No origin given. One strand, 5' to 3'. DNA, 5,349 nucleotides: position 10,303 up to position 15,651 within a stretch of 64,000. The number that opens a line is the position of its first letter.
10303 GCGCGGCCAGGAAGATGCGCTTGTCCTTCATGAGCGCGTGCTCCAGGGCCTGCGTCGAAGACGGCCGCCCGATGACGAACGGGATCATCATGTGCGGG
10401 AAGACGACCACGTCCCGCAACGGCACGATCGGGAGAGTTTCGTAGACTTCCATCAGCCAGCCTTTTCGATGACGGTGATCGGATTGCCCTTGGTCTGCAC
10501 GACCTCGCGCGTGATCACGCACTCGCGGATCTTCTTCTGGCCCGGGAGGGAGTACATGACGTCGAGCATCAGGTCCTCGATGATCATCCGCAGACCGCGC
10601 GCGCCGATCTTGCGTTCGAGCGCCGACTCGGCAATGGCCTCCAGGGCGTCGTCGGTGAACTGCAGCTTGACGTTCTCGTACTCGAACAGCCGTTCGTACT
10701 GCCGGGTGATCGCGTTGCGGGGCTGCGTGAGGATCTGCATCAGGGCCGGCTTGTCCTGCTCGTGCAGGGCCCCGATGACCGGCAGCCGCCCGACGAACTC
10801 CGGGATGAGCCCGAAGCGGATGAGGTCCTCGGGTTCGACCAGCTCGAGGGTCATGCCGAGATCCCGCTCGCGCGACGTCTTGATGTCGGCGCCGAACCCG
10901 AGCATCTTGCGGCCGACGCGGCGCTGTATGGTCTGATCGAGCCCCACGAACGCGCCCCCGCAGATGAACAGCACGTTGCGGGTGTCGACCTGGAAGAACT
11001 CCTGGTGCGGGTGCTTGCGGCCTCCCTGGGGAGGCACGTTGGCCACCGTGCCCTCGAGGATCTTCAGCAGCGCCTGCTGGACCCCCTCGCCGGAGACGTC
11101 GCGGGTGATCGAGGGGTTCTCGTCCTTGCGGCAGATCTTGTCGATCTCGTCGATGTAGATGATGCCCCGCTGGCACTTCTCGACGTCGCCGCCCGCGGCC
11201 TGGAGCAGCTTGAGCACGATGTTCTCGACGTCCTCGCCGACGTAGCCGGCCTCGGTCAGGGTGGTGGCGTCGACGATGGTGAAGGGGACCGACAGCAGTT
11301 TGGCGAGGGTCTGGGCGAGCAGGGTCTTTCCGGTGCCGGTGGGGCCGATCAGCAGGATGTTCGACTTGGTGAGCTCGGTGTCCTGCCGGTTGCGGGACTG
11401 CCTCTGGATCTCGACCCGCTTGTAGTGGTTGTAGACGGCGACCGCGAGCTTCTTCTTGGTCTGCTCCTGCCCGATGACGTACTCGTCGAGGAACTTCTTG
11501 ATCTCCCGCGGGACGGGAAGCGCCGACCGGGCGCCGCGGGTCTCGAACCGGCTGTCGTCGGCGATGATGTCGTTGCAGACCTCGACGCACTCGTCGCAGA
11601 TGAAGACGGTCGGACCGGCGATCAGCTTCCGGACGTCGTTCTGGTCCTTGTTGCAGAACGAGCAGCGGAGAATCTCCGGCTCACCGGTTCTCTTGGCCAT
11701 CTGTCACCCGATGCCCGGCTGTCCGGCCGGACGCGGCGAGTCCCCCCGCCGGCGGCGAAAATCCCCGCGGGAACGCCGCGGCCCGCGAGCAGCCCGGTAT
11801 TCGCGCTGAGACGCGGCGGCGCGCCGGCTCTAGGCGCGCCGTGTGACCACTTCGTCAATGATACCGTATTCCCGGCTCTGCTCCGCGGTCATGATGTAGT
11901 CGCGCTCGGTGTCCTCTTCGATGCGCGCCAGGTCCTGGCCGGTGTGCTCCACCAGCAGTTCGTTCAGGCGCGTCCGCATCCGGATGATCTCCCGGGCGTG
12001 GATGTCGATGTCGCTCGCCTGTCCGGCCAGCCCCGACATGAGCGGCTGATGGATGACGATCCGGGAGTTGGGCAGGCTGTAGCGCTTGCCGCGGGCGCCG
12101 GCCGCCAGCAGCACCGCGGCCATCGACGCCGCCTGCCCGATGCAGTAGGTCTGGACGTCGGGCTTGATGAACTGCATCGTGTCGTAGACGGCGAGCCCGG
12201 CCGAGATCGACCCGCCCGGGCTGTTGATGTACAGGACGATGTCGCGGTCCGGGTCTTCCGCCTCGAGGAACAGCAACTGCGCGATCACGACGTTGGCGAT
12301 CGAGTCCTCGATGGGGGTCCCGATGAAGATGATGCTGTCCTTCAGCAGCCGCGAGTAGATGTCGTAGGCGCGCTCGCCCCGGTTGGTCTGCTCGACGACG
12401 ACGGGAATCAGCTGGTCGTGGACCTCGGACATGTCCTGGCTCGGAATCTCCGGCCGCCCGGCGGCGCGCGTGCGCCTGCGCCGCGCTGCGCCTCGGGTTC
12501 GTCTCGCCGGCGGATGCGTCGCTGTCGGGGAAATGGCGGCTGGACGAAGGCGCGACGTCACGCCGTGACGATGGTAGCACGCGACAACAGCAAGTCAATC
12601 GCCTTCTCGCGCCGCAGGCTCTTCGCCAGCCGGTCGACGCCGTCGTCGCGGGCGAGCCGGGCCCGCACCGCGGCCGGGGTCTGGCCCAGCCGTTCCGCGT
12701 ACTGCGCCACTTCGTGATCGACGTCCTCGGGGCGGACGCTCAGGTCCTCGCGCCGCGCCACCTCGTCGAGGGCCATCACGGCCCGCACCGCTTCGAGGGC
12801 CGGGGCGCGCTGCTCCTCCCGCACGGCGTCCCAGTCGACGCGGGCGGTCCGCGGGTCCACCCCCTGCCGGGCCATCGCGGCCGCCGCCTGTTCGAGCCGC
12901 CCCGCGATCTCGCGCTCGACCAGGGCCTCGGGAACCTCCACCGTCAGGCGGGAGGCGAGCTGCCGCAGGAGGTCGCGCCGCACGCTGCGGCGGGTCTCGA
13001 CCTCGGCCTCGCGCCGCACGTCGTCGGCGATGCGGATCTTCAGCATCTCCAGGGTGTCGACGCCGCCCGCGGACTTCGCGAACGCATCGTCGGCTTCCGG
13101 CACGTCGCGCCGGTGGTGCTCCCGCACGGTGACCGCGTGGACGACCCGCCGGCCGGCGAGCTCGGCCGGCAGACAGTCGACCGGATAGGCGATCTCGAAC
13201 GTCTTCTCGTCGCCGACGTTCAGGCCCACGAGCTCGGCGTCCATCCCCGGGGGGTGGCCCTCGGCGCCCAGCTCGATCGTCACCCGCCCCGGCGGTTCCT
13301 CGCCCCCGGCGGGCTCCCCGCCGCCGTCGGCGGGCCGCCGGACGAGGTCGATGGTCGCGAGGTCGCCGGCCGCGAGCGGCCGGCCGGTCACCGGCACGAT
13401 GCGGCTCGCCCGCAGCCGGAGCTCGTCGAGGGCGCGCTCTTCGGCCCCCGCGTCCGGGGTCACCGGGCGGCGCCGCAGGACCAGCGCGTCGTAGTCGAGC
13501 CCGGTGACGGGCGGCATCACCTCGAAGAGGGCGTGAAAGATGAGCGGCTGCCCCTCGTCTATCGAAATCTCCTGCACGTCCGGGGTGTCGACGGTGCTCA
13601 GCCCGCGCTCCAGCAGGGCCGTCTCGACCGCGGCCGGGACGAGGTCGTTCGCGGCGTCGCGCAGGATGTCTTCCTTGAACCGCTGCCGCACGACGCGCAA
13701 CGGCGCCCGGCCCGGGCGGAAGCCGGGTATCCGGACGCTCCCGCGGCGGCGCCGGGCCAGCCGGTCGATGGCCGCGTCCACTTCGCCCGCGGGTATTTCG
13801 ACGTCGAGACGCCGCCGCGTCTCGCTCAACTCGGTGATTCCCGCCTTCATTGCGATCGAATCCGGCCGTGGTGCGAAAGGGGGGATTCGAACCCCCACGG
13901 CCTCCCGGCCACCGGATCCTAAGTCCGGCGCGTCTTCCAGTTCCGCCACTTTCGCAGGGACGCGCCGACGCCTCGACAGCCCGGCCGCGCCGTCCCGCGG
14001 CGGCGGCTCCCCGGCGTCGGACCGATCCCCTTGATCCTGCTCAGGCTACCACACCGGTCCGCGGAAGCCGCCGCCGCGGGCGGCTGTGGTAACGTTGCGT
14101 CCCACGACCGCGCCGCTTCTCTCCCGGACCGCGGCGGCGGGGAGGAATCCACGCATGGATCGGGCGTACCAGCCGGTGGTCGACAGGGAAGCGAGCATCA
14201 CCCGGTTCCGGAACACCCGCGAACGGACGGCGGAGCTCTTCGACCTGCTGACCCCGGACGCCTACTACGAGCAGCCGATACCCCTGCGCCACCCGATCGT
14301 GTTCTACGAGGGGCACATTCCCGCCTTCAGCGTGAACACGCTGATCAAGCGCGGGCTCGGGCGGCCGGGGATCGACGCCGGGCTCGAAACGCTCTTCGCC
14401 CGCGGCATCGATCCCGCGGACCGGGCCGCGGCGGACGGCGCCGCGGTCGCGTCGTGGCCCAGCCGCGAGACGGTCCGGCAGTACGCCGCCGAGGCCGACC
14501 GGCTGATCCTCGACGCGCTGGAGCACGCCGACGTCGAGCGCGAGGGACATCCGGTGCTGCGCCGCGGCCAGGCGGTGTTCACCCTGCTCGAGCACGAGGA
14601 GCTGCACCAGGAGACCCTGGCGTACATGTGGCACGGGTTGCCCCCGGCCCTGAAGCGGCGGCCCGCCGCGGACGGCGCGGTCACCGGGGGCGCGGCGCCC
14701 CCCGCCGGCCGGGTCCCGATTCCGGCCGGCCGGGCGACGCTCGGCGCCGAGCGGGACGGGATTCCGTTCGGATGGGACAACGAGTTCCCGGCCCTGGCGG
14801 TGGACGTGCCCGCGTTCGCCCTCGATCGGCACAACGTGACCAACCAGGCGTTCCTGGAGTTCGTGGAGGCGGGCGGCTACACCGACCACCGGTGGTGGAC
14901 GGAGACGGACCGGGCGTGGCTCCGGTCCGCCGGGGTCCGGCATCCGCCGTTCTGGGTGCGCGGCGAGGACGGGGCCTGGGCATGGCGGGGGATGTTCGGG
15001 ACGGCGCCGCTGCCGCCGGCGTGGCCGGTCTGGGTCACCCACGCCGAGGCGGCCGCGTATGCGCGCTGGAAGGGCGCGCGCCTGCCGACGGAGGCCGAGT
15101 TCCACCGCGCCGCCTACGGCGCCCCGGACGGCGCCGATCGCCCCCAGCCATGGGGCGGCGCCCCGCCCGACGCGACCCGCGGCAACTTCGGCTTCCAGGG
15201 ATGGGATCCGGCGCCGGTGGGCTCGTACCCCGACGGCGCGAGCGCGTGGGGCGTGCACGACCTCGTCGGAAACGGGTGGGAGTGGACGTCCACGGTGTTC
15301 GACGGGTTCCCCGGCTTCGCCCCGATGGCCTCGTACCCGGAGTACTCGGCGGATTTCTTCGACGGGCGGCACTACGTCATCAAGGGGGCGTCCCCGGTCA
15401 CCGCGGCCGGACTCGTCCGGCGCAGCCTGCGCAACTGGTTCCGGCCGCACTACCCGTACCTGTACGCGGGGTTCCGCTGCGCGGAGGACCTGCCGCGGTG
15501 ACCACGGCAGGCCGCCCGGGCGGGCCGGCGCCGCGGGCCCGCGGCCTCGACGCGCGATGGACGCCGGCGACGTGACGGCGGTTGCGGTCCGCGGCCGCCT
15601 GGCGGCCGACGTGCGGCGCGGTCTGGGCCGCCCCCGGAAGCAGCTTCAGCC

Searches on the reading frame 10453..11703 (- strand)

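Call 45: search_protein_families(library=pfam, proteins=[window:10453-11703:-], max_evalue=0.001)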
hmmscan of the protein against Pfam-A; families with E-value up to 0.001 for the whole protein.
window:10453-11703:- (416 aa): 10 families
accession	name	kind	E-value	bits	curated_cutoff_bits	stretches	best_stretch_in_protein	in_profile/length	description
PF07724.20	AAA_2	-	4.3e-34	118.4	27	1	113-310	3-166/166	AAA domain (Cdc48 subfamily)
PF06689.19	zf-C4_ClpX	-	1.8e-18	66.6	27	1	13-48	2-38/39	ClpX C4-type zinc finger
PF00004.35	AAA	-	2.7e-17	63.9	21.2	1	116-248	1-106/131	ATPase family associated with various cellular activities (AAA)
PF10431.15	ClpB_D2-small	-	5.9e-13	49.1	21.9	1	318-394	3-75/81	C-terminal, D2-small domain, of ClpB protein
PF00493.29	MCM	-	1e-07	31.7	23.3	1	68-195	18-138/224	MCM P-loop domain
PF07728.20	AAA_5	-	3.1e-07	30.9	22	1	115-190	1-78/139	AAA domain (dynein-related subfamily)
PF13401.12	AAA_22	-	3.4e-06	27.8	27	1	112-190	4-96/130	AAA domain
PF01078.27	Mg_chelatase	-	5.1e-06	26.5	20.3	1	113-138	22-47/207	Magnesium chelatase, subunit ChlI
PF05496.18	RuvB_N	-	1.5e-05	25.2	27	1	71-193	5-99/159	Holliday junction DNA helicase RuvB P-loop domain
PF00158.32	Sigma54_activat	-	2.1e-05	24.7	20.2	0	98-135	7-44/168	Sigma-54 interaction domain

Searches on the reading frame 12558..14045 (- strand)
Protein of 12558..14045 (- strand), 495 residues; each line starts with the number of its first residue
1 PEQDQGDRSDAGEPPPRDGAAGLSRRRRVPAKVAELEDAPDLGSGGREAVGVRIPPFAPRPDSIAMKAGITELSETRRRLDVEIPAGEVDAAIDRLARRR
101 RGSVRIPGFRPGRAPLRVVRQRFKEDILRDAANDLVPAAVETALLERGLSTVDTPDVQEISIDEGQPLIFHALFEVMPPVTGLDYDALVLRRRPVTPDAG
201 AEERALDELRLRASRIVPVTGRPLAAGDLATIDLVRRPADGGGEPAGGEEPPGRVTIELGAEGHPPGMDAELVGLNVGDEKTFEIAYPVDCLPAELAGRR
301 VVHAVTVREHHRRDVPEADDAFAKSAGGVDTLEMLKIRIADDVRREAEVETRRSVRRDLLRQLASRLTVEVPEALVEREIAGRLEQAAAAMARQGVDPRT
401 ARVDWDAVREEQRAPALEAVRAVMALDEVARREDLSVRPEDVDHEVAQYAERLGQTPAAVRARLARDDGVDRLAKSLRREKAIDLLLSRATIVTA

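Call 45: search_protein_families(library=pfam, proteins=[window:12558-14045:-], max_evalue=0.001)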
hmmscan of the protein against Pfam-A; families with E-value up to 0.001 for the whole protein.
window:12558-14045:- (495 aa): 2 families
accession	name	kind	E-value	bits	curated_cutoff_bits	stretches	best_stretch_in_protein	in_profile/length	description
PF05697.18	Trigger_N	-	4.2e-30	105.4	22.2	1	66-202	1-137/144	Bacterial trigger factor protein (TF)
PF05698.19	Trigger_C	-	9.1e-24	84.8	22.7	1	331-487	1-161/162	Bacterial trigger factor protein (TF) C-terminus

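Call 56: find_related_loci(query=window:12558-14045:-, collection=genome_contigs, flank=2000)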
Query window:12558-14045:- (495 aa) in genome_contigs; peptide patterns used: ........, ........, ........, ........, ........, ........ (x = any residue, [..] = any of these).
474 stretches matched a pattern; 44 encode a relative of the query (tblastn E <= 1e-3); 44 distinct loci.
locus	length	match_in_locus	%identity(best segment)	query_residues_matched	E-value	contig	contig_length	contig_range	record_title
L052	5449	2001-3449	74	6-494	0e+0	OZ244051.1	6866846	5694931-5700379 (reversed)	MAG: Vicinamibacterales bacterium isolate 8ba7f8d7-3fc5-437a-86da-c0f89745c60d genome assembly, chromosome: 1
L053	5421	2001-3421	76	24-495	0e+0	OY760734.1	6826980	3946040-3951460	MAG: Vicinamibacterales bacterium isolate 10b48155-431e-4809-9d43-759f23ff96f9 genome assembly, chromosome: 1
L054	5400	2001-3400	76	28-494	0e+0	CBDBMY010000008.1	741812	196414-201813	MAG: Vicinamibacterales bacterium isolate 1d7dac56-2cc5-4fd2-8ca4-0117aeca4273 genome assembly, contig: contig_8, whole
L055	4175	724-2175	73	11-495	0e+0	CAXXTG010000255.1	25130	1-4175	MAG: Vicinamibacterales bacterium isolate cdfb1a10-b860-4899-88b7-affdfcb54827 genome assembly, contig: contig_255, whol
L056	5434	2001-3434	73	15-494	0e+0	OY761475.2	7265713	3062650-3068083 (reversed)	MAG: Vicinamibacterales bacterium isolate 01def6b1-0c8c-435d-859a-076764f3ef92 genome assembly, chromosome: 1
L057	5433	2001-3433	77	28-493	0e+0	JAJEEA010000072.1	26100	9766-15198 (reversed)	MAG: Vicinamibacteria bacterium isolate p16x33bins.71 k141_907269, whole genome shotgun sequence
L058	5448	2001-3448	76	13-494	0e+0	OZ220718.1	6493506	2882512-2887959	MAG: Vicinamibacterales bacterium isolate 0ce2d42f-2bf0-44bc-a671-070680eb922c genome assembly, chromosome: 1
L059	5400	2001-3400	73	28-494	0e+0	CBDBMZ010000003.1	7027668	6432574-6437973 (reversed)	MAG: Vicinamibacterales bacterium isolate 5852b306-6763-4b4c-a466-03502f5c62f4 genome assembly, contig: contig_3, whole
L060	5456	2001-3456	74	10-495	0e+0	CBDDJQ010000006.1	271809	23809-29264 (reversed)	MAG: Vicinamibacterales bacterium isolate 129384ec-5128-4c8d-99b8-9bb019431b25 genome assembly, contig: contig_6, whole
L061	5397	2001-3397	74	28-493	0e+0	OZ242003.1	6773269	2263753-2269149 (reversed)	MAG: Vicinamibacterales bacterium isolate a81303e6-5222-43c3-8420-e6164aabff0e genome assembly, chromosome: 1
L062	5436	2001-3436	75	28-494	0e+0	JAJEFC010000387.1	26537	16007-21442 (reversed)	MAG: Vicinamibacteria bacterium isolate p16x34bins.66 k141_531346, whole genome shotgun sequence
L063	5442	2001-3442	73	7-493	0e+0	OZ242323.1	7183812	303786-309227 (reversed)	MAG: Vicinamibacterales bacterium isolate 8c3855b2-ceca-4187-9ff2-440907630a03 genome assembly, chromosome: 1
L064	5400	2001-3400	73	28-494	0e+0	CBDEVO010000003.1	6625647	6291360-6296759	MAG: Vicinamibacterales bacterium isolate af2fa338-4f39-4c0d-83fa-ec8062318583 genome assembly, contig: contig_3, whole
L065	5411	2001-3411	75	24-495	0e+0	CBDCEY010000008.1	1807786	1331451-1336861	MAG: Vicinamibacterales bacterium isolate 91d79e5c-02a4-4b4d-8047-b2bdf700176b genome assembly, contig: contig_8, whole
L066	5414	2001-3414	74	24-495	0e+0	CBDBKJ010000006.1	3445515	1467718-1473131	MAG: Vicinamibacterales bacterium isolate 439a5d20-bfdb-4aba-b463-0bc3b0a73bd6 genome assembly, contig: contig_6, whole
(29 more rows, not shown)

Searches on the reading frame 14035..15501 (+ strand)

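Call 45: search_protein_families(library=pfam, proteins=[window:14035-15501:+], max_evalue=0.001)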
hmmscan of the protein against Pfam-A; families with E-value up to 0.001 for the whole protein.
window:14035-15501:+ (488 aa): 2 families
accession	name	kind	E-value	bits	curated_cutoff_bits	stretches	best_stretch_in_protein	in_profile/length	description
PF03781.23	FGE-sulfatase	-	1.7e-44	152.9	23.3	1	225-483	4-254/255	Sulfatase-modifying factor enzyme 1-like domain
PF12867.12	DinB_2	-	8.2e-11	42.9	24.8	1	58-194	2-127/128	DinB superfamily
